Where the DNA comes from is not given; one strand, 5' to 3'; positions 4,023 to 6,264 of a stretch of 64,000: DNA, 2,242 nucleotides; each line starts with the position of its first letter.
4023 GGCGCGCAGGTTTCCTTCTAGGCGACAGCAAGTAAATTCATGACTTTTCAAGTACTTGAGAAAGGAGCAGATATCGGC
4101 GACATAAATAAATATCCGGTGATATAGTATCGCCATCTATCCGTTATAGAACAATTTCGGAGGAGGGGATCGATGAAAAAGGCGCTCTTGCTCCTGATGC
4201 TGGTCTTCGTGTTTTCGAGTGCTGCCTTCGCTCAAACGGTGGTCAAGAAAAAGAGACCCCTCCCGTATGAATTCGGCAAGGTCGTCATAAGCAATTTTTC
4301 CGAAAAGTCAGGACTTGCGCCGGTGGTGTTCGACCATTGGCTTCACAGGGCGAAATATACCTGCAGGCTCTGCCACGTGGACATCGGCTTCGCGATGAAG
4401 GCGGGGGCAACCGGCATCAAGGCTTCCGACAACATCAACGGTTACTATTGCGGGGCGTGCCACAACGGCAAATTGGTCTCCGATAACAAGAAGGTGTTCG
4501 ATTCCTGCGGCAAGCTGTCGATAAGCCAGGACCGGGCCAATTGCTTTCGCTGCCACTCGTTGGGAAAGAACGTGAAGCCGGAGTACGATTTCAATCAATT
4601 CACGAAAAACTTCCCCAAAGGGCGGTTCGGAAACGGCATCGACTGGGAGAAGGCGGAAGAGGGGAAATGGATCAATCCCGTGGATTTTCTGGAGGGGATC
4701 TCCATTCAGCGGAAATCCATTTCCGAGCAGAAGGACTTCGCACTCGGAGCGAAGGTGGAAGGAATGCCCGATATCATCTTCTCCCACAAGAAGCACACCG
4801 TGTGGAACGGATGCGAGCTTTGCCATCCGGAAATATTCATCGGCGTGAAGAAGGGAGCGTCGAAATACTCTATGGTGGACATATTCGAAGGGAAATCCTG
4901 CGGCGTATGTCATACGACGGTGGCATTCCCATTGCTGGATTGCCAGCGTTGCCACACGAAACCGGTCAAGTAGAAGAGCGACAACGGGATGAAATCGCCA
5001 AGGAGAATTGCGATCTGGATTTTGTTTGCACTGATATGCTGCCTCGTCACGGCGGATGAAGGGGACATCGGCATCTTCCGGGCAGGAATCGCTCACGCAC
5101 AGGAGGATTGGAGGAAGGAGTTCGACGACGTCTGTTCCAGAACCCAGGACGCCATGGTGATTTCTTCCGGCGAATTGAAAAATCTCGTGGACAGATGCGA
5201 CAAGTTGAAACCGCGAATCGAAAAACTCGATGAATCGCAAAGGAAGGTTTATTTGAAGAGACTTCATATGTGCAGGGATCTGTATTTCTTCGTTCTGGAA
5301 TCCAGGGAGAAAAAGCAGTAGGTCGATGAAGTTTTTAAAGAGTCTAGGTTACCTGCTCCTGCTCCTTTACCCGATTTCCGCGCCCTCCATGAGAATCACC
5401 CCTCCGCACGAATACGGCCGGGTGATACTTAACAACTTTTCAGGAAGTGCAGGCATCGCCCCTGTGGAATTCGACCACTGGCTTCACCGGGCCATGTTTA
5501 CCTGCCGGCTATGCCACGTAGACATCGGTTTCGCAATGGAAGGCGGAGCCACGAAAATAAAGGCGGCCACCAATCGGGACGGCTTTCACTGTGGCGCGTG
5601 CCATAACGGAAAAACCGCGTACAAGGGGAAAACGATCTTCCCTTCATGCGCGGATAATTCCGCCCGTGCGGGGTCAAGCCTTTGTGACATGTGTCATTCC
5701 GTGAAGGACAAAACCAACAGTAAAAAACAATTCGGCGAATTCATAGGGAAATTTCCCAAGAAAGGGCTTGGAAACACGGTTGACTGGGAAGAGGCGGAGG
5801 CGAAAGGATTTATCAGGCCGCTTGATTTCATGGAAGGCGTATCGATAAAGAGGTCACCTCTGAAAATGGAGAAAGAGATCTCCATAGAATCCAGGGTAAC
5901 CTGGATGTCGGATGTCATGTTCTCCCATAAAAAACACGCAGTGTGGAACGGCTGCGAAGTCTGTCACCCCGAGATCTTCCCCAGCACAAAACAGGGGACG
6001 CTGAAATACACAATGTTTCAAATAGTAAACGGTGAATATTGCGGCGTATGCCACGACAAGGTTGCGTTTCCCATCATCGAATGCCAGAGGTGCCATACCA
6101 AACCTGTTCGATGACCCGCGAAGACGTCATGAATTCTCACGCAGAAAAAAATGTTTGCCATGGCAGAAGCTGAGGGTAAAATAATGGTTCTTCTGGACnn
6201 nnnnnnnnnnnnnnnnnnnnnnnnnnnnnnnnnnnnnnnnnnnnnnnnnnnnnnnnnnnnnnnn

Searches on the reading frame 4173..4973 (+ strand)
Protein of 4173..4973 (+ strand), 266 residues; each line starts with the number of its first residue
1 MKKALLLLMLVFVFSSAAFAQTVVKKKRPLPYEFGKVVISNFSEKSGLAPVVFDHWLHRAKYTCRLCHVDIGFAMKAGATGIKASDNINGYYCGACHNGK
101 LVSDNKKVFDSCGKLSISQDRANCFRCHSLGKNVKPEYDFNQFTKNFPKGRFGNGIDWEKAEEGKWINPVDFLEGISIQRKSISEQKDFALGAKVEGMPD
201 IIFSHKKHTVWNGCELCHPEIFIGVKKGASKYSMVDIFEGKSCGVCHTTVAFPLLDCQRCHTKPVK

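Call 35: search_protein_families(library=pfam, proteins=[window:4173-4973:+], max_evalue=0.0001)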
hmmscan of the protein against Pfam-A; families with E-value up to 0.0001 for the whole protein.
window:4173-4973:+ (266 aa): 2 families
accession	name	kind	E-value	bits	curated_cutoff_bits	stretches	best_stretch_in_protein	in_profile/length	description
PF14522.11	Cytochrome_C7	-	3.4e-24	84.9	24.8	2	51-129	1-67/67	Cytochrome c7 and related cytochrome c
PF02085.21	Cytochrom_CIII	-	6.9e-10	39.6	22.9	1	45-135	15-89/101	Class III cytochrome C family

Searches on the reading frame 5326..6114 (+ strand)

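Call 35: search_protein_families(library=pfam, proteins=[window:5326-6114:+], max_evalue=0.0001)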
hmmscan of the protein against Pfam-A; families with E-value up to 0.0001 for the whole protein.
window:5326-6114:+ (262 aa): 2 families
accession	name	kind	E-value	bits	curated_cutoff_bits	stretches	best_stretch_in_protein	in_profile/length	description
PF14522.11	Cytochrome_C7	-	8.4e-22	77.2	24.8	2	197-258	1-67/67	Cytochrome c7 and related cytochrome c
PF02085.21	Cytochrom_CIII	-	9e-11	42.5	22.9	1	44-134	18-92/101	Class III cytochrome C family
